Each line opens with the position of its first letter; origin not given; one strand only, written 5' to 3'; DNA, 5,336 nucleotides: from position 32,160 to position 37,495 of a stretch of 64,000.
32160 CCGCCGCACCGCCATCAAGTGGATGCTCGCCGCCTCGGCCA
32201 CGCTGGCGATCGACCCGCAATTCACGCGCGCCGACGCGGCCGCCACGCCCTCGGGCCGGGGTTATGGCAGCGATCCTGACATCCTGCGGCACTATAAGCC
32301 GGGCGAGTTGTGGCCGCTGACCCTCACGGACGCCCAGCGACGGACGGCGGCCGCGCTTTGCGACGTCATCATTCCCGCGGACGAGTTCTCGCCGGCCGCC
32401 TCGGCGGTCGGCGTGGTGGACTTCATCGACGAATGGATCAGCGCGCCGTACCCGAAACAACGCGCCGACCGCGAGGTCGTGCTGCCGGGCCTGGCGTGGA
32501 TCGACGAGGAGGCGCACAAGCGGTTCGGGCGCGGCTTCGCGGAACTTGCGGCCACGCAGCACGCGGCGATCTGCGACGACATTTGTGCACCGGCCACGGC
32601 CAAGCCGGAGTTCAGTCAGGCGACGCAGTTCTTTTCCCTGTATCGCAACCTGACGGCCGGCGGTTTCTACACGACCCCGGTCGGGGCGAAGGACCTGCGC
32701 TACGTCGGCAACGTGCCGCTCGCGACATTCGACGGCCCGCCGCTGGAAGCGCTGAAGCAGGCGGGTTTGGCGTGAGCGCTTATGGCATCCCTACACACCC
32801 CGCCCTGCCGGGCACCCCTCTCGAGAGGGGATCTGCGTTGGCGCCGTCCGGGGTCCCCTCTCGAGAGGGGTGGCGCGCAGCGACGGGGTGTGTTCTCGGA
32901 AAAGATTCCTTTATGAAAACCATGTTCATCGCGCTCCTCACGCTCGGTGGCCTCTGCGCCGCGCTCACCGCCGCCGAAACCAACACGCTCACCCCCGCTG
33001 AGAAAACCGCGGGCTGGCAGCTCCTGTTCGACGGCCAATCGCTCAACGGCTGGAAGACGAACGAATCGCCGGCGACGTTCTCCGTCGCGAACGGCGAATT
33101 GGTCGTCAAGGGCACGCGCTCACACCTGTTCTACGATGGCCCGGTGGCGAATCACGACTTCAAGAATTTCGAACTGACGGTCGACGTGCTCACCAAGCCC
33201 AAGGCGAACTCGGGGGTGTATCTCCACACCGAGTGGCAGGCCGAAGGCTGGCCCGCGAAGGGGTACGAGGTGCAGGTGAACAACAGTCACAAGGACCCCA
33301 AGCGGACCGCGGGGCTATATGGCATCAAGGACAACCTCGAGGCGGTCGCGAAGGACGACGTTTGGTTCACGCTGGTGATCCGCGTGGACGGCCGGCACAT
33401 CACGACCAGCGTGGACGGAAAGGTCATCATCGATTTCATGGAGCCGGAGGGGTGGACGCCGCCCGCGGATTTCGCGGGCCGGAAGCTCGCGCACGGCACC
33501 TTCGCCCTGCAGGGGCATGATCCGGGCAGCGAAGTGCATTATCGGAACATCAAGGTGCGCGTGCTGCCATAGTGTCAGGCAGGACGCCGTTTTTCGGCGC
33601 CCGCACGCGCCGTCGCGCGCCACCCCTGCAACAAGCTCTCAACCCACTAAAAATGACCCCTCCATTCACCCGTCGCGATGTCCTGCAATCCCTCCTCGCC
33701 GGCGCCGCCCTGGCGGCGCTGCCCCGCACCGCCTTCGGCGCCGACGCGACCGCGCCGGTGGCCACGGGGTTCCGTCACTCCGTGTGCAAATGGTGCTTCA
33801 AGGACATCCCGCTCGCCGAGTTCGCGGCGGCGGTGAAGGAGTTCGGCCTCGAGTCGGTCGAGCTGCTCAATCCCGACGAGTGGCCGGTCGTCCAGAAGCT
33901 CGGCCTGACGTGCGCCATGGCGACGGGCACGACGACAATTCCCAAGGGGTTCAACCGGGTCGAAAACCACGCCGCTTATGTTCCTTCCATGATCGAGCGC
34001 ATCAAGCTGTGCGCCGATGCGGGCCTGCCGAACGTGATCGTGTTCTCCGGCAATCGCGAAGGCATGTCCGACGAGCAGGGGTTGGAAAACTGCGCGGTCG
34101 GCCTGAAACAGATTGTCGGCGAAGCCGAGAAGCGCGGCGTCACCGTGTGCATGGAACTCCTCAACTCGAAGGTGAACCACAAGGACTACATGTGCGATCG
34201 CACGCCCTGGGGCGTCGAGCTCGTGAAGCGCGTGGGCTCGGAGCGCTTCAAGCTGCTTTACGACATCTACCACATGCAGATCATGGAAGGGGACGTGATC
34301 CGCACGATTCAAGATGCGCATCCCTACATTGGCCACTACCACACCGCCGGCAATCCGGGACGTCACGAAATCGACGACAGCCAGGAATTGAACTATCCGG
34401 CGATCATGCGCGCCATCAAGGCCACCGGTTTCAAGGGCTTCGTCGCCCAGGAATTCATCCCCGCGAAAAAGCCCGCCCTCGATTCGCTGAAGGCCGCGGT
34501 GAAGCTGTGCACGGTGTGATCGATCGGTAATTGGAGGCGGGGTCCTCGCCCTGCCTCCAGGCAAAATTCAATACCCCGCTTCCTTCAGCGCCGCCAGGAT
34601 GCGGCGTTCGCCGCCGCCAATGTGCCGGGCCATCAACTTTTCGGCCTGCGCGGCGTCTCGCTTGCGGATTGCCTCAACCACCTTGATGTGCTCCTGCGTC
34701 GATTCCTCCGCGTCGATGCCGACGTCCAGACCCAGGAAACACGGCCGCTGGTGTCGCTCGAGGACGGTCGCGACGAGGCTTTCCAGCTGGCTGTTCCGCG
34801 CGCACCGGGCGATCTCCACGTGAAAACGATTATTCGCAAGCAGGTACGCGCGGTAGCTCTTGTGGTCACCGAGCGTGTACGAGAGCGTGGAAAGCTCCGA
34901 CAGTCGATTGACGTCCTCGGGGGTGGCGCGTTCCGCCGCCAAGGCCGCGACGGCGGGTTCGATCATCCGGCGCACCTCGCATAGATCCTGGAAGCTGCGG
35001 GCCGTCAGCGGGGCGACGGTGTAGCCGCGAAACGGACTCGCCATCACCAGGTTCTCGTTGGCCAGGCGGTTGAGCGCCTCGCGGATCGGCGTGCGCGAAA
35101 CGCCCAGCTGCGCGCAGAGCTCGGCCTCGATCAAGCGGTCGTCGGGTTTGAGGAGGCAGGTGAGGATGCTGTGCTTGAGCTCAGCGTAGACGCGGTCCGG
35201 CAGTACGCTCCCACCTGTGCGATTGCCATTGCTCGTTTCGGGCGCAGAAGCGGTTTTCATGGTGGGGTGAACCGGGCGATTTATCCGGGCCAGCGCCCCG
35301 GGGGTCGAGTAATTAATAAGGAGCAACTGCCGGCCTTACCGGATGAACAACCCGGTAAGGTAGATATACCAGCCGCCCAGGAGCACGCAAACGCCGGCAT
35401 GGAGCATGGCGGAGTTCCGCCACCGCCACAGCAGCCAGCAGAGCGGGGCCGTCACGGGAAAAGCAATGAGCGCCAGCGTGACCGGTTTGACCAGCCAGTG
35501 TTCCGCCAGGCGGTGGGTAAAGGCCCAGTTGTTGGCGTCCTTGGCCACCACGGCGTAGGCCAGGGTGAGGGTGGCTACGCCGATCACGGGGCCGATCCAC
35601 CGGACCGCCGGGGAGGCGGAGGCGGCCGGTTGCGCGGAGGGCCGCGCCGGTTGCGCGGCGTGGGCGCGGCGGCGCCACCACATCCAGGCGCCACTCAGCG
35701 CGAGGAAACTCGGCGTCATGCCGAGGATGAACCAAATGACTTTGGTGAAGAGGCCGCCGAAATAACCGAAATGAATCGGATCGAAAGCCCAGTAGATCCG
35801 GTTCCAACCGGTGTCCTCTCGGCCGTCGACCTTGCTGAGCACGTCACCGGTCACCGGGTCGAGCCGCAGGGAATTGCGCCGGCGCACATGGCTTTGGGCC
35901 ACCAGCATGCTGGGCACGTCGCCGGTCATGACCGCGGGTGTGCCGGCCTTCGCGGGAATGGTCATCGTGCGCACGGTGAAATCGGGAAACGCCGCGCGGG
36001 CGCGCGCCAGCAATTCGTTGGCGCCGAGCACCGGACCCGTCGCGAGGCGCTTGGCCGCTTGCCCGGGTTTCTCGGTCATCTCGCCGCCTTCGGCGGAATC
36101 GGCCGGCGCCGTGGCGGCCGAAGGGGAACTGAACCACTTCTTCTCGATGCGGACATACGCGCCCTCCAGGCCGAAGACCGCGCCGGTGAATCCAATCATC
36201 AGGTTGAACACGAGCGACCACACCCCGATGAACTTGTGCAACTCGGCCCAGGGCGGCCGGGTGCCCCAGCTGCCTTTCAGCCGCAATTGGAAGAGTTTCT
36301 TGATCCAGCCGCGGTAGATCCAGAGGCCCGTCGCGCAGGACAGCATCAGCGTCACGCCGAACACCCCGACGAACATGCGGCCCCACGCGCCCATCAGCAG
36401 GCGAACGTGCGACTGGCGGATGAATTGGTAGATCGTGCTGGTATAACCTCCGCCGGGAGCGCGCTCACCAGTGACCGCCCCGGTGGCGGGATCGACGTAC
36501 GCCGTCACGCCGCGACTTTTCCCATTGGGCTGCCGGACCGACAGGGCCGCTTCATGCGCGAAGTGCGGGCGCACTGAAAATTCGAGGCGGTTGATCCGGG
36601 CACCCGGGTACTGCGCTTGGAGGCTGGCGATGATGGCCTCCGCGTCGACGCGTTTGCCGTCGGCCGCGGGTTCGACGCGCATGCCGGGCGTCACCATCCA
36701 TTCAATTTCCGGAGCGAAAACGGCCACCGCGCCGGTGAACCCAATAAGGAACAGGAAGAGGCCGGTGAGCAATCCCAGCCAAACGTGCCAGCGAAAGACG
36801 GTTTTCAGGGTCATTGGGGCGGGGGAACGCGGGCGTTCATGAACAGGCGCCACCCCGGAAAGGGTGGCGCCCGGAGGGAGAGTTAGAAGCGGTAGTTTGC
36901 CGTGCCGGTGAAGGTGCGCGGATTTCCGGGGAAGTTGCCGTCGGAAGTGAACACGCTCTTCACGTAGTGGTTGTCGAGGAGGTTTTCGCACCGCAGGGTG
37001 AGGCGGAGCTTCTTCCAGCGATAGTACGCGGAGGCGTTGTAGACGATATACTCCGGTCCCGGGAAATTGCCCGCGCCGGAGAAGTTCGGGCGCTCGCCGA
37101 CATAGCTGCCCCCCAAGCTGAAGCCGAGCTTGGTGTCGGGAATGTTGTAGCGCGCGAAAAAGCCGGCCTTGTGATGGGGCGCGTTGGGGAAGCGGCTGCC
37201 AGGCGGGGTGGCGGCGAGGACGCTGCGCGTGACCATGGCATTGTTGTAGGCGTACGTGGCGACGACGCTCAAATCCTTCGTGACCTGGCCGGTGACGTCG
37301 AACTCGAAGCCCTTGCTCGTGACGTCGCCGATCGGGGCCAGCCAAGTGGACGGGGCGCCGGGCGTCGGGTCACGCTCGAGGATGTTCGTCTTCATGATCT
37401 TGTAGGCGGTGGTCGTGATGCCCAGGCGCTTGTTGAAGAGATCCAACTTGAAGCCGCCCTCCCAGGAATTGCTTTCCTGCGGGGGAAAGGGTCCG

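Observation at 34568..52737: GntR-centred 18-kb locus joining a siderophore-type TonB receptor and PepSY protein to enzymes for D-amino-acid, ornithine and peptide breakdown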

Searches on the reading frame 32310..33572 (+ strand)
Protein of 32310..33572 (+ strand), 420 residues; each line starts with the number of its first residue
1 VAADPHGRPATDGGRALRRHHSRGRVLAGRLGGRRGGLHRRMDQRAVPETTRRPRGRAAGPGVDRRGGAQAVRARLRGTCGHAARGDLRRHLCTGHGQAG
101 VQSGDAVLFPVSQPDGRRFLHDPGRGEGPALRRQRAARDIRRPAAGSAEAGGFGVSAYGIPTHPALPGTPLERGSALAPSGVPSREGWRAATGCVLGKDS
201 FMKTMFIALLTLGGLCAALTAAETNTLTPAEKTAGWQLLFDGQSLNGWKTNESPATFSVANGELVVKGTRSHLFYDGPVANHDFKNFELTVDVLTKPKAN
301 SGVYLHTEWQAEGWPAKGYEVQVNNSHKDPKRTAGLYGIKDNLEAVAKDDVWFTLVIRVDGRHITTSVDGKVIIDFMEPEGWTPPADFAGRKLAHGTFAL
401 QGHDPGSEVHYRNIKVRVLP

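Call 4: search_protein_families(library=pfam, proteins=[window:32310-33572:+])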
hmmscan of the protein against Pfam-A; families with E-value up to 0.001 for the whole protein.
window:32310-33572:+ (420 aa): 1 family
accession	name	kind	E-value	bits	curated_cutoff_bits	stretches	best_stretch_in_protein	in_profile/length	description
PF06439.18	3keto-disac_hyd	-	8.6e-39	133.9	26.8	1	235-417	1-187/187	3-keto-disaccharide hydrolase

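Call 6: search_protein_families(library=ncbifam, proteins=[window:32310-33572:+], max_evalue=0.00001)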
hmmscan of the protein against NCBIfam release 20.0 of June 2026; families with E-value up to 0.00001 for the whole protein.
window:32310-33572:+ (420 aa): 0 families

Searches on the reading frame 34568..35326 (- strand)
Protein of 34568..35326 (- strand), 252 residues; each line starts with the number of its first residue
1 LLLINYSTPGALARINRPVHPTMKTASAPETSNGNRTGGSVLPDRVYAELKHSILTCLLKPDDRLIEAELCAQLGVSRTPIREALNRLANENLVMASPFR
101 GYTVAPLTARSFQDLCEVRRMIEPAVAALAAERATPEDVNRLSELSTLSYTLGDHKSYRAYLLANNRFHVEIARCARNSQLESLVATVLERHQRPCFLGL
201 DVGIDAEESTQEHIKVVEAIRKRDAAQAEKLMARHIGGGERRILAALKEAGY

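Call 3: search_protein_families(library=pfam, proteins=[window:34568-35326:-])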
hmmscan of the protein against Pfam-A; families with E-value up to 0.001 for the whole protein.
window:34568-35326:- (252 aa): 3 families
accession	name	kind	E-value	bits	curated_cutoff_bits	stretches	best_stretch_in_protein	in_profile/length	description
PF07729.17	FCD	-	6.6e-25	88.4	24.3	1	114-236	1-123/125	FCD domain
PF00392.27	GntR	-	2.5e-17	62.7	27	1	44-104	3-64/64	Bacterial regulatory proteins, gntR family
PF13412.12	HTH_24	-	0.00028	20.8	21.9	0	51-94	5-47/48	Winged helix-turn-helix DNA-binding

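Call 5: search_protein_families(library=ncbifam, proteins=[window:34568-35326:-], max_evalue=0.00001)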
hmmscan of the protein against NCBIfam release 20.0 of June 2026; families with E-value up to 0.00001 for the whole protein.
window:34568-35326:- (252 aa): 11 families
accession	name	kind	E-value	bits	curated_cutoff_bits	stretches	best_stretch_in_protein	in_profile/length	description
TIGR03338.1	phnR_burk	equivalog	4.7e-27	95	271.5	1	42-242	12-212/212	phosphonate utilization associated transcriptional regulator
NF003011.0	PRK03837.1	subfamily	9.7e-20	71.2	260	1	110-237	102-227/241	transcriptional regulator NanR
NF008504.0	PRK11414.1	equivalog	3.1e-18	66.3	225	1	43-185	13-155/221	GntR family transcriptional regulator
NF008576.0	PRK11534.1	equivalog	6.3e-16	58.7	218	1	47-236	13-210/225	DNA-binding transcriptional regulator CsiR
NF007741.0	PRK10421.1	equivalog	4.3e-15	55.8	311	1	114-237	100-227/262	transcriptional regulator LldR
NF007001.0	PRK09464.1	equivalog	5.6e-12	45.8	330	1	42-249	11-238/254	pyruvate dehydrogenase complex transcriptional repressor PdhR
NF008571.0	PRK11523.1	equivalog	1.3e-09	37.9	396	1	46-237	13-219/258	transcriptional regulator ExuR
NF007588.0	PRK10225.1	equivalog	1e-08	34.8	442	0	114-244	97-232/257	Uxu operon transcriptional regulator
NF052282.1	PLP_TF_PdxR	equivalog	3e-07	29.9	320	1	42-115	2-76/448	MocR-like pyridoxine biosynthesis transcription factor PdxR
NF007442.0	PRK09990.1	equivalog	4.1e-07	29.7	301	0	45-185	14-173/256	transcriptional regulator GlcC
TIGR02018.2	his_ut_repres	equivalog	4.7e-06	26.1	220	1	45-111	3-70/226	histidine utilization transcriptional repressor HutC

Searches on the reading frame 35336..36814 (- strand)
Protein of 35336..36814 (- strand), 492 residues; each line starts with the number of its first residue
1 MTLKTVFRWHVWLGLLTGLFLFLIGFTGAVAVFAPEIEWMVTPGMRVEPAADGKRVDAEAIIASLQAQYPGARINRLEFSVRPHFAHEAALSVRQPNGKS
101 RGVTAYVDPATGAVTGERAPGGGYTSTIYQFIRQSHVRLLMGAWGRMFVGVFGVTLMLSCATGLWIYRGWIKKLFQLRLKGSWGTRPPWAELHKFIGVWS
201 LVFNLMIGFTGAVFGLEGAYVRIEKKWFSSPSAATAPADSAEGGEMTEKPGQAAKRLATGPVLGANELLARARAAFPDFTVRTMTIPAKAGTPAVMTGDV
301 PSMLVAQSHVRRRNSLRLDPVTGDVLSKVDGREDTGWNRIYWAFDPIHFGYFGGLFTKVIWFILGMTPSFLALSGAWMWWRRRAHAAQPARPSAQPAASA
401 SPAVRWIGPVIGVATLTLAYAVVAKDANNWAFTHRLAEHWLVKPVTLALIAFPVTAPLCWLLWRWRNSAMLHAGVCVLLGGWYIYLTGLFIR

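Call 26: search_solved_structures(query=window:35336-36814:-, max_evalue=0.001)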
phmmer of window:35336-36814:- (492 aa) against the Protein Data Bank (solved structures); distinct sequences matched with E-value up to 0.001: 1.
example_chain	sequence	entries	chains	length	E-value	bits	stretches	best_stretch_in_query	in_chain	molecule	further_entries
7abw_A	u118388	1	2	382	6.8e-15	58.1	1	9-203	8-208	PepSY domain-containing protein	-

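Call 64: search_solved_structures(query=window:35336-36814:-, max_evalue=0.001, show_alignments=1)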
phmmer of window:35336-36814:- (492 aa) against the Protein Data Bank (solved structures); distinct sequences matched with E-value up to 0.001: 1.
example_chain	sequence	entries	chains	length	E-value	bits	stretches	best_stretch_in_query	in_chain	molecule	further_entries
7abw_A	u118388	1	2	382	6.8e-15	58.1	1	9-203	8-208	PepSY domain-containing protein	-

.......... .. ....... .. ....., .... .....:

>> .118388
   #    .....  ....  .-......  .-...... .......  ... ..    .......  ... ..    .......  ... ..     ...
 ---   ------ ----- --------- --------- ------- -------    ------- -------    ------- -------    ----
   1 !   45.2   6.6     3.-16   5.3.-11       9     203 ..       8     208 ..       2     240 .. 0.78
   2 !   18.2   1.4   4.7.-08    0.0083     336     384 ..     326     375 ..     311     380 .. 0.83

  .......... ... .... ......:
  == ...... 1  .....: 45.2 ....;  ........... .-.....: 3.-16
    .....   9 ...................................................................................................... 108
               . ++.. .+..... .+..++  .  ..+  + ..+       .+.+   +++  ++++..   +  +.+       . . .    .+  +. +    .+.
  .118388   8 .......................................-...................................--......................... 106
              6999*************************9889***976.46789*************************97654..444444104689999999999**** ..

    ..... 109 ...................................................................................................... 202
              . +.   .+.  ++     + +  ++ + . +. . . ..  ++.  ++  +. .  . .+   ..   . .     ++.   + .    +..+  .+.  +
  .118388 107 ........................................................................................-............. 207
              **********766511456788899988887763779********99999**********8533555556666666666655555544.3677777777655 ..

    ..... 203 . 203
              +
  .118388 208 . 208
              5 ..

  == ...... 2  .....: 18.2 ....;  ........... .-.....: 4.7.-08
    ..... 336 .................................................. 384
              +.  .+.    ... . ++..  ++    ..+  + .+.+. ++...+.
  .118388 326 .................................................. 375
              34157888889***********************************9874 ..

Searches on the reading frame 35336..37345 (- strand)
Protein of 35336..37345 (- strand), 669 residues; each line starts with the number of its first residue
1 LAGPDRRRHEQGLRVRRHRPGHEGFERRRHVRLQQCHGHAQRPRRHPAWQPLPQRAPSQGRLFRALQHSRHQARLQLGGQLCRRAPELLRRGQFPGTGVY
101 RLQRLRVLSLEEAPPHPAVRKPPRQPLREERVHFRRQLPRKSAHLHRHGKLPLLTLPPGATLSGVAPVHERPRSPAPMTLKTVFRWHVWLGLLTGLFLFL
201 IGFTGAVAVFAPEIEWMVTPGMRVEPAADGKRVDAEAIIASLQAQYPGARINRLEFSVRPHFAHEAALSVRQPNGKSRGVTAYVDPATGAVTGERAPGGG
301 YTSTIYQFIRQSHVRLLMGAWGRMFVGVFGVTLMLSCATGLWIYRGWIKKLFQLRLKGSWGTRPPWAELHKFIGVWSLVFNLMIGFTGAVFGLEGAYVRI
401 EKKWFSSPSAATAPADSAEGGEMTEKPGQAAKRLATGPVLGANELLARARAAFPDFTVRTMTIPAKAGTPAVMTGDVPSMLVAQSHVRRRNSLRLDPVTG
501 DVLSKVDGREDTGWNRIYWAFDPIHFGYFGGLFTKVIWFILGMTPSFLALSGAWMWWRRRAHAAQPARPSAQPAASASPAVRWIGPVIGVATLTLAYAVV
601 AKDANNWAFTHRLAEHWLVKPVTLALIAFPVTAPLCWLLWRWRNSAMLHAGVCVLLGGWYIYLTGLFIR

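Call 3: search_protein_families(library=pfam, proteins=[window:35336-37345:-])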
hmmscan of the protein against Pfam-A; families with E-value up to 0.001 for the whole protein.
window:35336-37345:- (669 aa): 1 family
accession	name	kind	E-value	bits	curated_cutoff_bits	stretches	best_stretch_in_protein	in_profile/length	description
PF03929.21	PepSY_TM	-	3.8e-61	207.9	28.8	1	184-559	1-295/295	PepSY-associated TM region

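Call 5: search_protein_families(library=ncbifam, proteins=[window:35336-37345:-], max_evalue=0.00001)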
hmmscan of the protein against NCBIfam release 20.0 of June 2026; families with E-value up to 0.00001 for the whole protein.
window:35336-37345:- (669 aa): 0 families
